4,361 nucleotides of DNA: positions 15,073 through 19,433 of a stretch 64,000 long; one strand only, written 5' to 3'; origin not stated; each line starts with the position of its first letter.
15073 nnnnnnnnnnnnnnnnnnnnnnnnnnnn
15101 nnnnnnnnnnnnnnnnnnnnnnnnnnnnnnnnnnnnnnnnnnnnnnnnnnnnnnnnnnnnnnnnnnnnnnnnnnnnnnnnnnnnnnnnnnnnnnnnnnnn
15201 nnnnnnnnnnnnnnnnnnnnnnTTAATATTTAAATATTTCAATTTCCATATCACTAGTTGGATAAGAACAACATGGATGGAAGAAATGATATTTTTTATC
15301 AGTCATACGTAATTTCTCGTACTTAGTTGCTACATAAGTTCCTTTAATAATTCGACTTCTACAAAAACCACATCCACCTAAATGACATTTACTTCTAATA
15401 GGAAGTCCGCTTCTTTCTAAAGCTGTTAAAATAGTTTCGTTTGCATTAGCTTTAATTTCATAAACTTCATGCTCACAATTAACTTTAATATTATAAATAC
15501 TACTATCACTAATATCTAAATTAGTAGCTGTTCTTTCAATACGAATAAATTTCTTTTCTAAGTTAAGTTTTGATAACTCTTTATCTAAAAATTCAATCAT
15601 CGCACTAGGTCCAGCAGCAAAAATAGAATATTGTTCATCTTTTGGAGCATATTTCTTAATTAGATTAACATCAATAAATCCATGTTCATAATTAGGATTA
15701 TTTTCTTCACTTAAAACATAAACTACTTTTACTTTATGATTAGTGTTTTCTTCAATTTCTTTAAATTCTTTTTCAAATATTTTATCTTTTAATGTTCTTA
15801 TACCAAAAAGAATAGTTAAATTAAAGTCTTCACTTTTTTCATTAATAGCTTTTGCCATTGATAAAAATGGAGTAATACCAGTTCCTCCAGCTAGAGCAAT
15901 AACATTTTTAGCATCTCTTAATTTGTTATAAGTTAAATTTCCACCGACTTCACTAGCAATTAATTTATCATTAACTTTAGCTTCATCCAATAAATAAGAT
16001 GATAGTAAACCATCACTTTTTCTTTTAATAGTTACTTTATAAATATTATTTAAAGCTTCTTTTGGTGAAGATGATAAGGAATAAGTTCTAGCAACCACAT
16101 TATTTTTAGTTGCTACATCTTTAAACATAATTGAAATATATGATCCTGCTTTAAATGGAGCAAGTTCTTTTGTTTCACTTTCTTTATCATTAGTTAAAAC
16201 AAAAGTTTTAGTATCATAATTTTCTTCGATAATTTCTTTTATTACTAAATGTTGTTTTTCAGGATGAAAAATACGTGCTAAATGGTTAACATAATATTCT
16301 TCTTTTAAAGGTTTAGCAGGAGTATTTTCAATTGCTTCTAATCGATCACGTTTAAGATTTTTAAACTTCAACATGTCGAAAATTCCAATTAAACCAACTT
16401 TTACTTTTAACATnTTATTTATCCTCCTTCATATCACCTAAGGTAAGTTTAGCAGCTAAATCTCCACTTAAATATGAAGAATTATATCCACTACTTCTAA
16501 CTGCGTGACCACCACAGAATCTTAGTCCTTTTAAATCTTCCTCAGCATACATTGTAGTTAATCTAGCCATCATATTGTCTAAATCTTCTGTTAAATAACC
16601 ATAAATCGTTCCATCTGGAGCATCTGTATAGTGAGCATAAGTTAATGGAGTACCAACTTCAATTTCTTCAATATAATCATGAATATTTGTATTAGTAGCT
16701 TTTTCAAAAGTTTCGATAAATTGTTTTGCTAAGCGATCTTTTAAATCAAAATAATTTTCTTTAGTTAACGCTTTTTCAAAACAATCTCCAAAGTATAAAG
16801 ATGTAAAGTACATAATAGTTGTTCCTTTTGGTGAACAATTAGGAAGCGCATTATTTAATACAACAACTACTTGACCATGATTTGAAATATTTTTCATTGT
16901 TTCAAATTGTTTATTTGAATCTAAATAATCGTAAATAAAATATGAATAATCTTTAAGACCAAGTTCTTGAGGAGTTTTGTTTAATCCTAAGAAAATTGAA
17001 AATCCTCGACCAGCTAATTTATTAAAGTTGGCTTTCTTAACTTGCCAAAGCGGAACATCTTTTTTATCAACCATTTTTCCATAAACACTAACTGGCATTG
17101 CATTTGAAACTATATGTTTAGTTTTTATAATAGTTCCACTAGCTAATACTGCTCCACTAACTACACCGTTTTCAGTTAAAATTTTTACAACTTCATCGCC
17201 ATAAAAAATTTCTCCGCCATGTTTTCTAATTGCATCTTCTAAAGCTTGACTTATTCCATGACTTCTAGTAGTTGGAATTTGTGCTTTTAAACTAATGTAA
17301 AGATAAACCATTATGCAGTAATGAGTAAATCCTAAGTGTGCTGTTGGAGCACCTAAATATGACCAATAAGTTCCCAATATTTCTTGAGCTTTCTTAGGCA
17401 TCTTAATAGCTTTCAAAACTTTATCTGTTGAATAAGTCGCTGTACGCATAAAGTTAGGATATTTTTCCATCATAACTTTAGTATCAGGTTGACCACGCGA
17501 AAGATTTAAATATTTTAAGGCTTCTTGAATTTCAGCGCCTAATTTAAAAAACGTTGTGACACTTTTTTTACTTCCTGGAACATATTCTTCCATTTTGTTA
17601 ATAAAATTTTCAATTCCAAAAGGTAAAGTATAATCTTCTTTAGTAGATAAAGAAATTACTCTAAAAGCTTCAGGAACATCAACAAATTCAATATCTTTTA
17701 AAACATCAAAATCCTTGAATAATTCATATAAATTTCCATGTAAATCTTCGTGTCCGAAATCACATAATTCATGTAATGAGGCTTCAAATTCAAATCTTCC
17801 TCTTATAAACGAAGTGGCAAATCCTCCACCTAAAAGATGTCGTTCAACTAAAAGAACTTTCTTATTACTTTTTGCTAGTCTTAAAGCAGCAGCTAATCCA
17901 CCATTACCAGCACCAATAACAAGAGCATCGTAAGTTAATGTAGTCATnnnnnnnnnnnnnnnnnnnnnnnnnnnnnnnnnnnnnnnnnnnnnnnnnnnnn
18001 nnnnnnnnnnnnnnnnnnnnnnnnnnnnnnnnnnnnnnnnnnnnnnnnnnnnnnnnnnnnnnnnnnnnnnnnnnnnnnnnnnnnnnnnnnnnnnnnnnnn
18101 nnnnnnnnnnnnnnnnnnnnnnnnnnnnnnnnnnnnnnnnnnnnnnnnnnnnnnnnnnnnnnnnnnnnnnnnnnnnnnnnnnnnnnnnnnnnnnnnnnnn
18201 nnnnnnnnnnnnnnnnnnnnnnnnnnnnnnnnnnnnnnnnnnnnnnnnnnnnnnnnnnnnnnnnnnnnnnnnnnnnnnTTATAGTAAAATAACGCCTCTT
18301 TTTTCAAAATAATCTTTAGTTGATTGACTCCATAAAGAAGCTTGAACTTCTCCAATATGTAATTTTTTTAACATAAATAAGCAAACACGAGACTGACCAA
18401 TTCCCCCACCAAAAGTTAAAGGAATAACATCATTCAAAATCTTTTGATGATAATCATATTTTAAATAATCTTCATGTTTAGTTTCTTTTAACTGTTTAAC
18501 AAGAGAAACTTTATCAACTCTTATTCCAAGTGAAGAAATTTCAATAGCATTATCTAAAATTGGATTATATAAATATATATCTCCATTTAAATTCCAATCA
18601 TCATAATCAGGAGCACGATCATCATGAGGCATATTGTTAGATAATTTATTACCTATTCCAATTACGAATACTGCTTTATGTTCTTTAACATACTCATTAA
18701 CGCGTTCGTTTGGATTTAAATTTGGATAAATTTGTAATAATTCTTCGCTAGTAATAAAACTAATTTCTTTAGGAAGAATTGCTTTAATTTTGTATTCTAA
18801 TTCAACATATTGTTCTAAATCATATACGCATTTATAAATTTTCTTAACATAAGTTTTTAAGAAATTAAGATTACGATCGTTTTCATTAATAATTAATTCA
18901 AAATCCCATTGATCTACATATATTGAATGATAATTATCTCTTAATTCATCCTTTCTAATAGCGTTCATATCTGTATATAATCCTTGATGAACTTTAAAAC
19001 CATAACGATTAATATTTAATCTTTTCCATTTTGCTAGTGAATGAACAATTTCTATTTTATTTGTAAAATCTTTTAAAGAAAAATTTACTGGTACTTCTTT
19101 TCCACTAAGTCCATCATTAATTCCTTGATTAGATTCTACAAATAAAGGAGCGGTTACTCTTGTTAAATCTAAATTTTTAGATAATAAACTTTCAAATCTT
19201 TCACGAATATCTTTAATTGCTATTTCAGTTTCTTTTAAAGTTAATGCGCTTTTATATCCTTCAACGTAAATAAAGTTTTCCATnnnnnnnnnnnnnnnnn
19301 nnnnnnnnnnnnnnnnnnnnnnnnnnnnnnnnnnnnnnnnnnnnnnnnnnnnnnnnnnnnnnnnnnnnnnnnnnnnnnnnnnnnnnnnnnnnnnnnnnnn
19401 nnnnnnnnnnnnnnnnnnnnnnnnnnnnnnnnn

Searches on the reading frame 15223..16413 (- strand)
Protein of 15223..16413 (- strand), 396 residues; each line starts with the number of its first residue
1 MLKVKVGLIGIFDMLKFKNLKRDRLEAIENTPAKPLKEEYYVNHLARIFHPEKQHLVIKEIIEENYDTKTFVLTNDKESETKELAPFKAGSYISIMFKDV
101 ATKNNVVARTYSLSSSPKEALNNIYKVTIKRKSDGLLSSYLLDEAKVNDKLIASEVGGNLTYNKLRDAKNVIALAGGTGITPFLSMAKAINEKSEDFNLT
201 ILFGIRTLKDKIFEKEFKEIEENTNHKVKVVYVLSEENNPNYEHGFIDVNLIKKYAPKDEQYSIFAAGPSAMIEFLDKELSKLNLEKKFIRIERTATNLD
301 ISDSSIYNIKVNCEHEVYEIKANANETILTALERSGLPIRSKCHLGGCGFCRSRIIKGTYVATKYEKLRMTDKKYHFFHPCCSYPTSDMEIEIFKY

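Call 43: search_protein_families(library=ncbifam, proteins=[window:15223-16413:-], max_evalue=0.001)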
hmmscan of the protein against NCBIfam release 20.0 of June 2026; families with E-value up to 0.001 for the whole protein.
window:15223-16413:- (396 aa): 26 families (the best 25 are shown)
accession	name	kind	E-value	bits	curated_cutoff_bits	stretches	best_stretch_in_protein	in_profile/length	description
NF007964.0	PRK10684.1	equivalog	1.3e-41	142.7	383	1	58-390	14-331/333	NADH oxidoreductase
NF058606.1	GlBtMonoRdsGbcB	equivalog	2.3e-32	112.3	500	1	58-392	18-361/362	glycine betaine monooxygenase reductase subunit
NF040810.1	BenC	equivalog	9.4e-32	110.5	430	2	68-294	117-329/333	benzoate 1,2-dioxygenase electron transfer component BenC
NF009805.0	PRK13289.1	equivalog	1.2e-29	103.5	432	1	57-293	158-390/399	NO-inducible flavohemoprotein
NF045803.1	MethMoxFADbindMmoC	equivalog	3.5e-28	98.3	500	2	67-294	120-339/343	aromatic/alkene monooxygenase hydroxylase FAD-binding subunit MmoC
TIGR02160.1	PA_CoA_Oxy5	hypoth_equivalog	6.2e-28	97.6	420.8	1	103-388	46-345/352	1,2-phenylacetyl-CoA epoxidase subunit PaaE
NF008822.0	PRK11872.1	equivalog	4.7e-20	71.9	402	1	64-294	115-334/341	anthranilate 1,2-dioxygenase electron transfer component AntC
TIGR01941.1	nqrF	equivalog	1.9e-17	63.3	295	2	96-290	194-398/405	NADH:ubiquinone reductase (Na(+)-transporting) subunit F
NF008178.0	PRK10926.1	equivalog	4.4e-13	49.1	390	1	84-247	28-185/248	ferredoxin--NADP(+) reductase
NF004317.0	PRK05713.1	equivalog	1.4e-12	47.5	338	1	103-237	129-260/312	iron-sulfur-binding ferredoxin reductase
NF005963.0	PRK08051.1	equivalog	2.4e-11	43.4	230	1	85-280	29-214/233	NAD(P)H-flavin reductase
TIGR02911.1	sulfite_red_B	equivalog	1.8e-10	40.4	288.6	1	148-293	79-222/261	anaerobic sulfite reductase subunit AsrB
NF007985.1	PRK10713.1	equivalog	1.3e-08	34.3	75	1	319-393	9-81/81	class I ribonucleotide reductase maintenance protein YfaE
TIGR02008.1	fdx_plant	subfamily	1e-07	31.6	81.15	1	307-394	3-91/97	ferredoxin [2Fe-2S]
NF058510.1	bifunc_CpcD_PetH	exception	2.8e-07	29.6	635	1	132-239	216-329/405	bifunctional rod-capping linker CpcD/ferredoxin--NADP reductase PetH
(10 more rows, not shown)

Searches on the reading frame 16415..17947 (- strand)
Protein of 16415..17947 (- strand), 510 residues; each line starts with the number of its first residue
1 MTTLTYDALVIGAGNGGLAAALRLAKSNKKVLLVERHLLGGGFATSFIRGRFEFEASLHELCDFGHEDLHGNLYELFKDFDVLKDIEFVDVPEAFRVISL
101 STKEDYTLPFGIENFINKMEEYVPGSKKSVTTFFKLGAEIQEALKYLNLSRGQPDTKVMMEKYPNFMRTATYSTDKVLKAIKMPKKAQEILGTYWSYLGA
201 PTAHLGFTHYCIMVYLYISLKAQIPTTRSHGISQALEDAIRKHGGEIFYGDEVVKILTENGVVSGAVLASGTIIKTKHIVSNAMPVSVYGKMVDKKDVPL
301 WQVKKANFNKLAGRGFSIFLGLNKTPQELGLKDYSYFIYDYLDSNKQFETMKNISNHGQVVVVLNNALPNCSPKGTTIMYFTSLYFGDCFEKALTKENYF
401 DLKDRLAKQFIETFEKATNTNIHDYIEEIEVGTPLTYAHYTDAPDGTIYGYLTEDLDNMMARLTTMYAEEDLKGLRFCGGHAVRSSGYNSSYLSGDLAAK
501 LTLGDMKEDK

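Call 43: search_protein_families(library=ncbifam, proteins=[window:16415-17947:-], max_evalue=0.001)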
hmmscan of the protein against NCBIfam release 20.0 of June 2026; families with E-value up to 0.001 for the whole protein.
window:16415-17947:- (510 aa): 41 families (the best 25 are shown)
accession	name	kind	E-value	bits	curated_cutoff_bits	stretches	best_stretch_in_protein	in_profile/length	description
TIGR02730.1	carot_isom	equivalog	1.6e-29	103.1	586.9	2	231-499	230-485/493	carotenoid isomerase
TIGR02734.1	crtI_fam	subfamily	2e-19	69.7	238.1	1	8-508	1-494/504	phytoene desaturase family protein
TIGR02733.1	desat_CrtD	equivalog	1.3e-18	67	549.7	2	232-450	234-439/492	C-3',4' desaturase CrtD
NF042421.1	hydcarot_desat_CrtD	equivalog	2e-18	66.1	500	1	7-501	3-482/487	1-hydroxycarotenoid 3,4-desaturase CrtD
NF045637.1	carotdesatCrtDProt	equivalog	4.5e-18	65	580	2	230-503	222-483/485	1-hydroxycarotenoid 3,4-desaturase CrtD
NF058655.1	CrtID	equivalog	3.2e-17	62.5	640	1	9-499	2-478/478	bifunctional phytoene desaturase/3,4-desaturase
NF005560.0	PRK07233.1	equivalog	7.5e-11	41.5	252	1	9-91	4-81/435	hypothetical protein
NF045689.1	BCarotKetCrtO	equivalog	2e-10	39.8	1000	1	5-46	3-44/563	beta-carotene ketolase CrtO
NF003585.0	PRK05249.1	equivalog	4.5e-08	32.1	465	1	3-44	4-45/464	Si-specific NAD(P)(+) transhydrogenase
TIGR01350.1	lipoamide_DH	equivalog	5.9e-07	28.5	408.8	1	6-41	2-37/461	dihydrolipoyl dehydrogenase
TIGR03467.1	HpnE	equivalog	1.3e-06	28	283.05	1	9-52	2-45/430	hydroxysqualene dehydroxylase HpnE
TIGR01377.1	soxA_mon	subfamily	1.3e-06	27.5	479.65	1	6-37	1-32/381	amino oxidase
NF004992.0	PRK06370.1-4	equivalog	3e-06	25.9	629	1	5-42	4-41/459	FAD-containing oxidoreductase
NF004945.0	PRK06292.2-3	equivalog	4.2e-06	26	494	1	6-42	4-40/457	dihydrolipoyl dehydrogenase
NF004776.0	PRK06116.1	equivalog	6.7e-06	25.4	480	1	4-41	3-40/450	glutathione-disulfide reductase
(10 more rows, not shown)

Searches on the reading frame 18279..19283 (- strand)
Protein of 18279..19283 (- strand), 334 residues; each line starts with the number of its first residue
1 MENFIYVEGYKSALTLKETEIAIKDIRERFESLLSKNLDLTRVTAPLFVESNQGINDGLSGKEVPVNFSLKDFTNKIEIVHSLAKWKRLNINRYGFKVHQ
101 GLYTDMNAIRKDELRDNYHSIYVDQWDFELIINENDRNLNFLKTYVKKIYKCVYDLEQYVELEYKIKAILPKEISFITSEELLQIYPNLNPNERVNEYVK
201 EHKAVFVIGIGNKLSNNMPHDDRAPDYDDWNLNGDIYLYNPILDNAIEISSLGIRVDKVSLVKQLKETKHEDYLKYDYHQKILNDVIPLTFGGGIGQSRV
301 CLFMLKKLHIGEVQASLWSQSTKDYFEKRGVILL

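Call 33: list_cluster_members(proteins=[window:18279-19283:-, window:19404-20393:+, window:27908-29284:+, window:29712-31742:-, window:22728-24569:-])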
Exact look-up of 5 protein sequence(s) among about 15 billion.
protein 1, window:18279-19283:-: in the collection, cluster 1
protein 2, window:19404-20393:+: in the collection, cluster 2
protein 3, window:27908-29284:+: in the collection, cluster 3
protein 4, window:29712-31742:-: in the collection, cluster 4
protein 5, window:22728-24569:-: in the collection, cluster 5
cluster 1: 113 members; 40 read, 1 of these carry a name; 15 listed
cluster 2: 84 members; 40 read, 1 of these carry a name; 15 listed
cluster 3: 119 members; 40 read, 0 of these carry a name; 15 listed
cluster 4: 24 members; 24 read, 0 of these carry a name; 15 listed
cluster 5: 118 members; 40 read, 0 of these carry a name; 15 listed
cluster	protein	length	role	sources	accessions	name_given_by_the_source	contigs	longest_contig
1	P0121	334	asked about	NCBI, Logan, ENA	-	-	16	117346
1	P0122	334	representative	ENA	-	-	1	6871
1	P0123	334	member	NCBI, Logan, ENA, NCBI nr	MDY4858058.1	MAG: aspartate--ammonia ligase [Candidatus Onthovivens sp.] | aspartate--ammonia ligase [Candidatus Onthovivens sp.]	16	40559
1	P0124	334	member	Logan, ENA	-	-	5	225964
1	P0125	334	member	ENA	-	-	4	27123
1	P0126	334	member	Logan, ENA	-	-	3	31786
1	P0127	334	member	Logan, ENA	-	-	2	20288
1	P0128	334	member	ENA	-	-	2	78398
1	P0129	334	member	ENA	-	-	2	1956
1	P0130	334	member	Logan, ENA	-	-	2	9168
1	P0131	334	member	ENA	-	-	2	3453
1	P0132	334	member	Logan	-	-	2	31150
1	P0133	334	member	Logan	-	-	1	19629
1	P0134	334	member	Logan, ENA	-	-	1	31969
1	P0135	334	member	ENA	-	-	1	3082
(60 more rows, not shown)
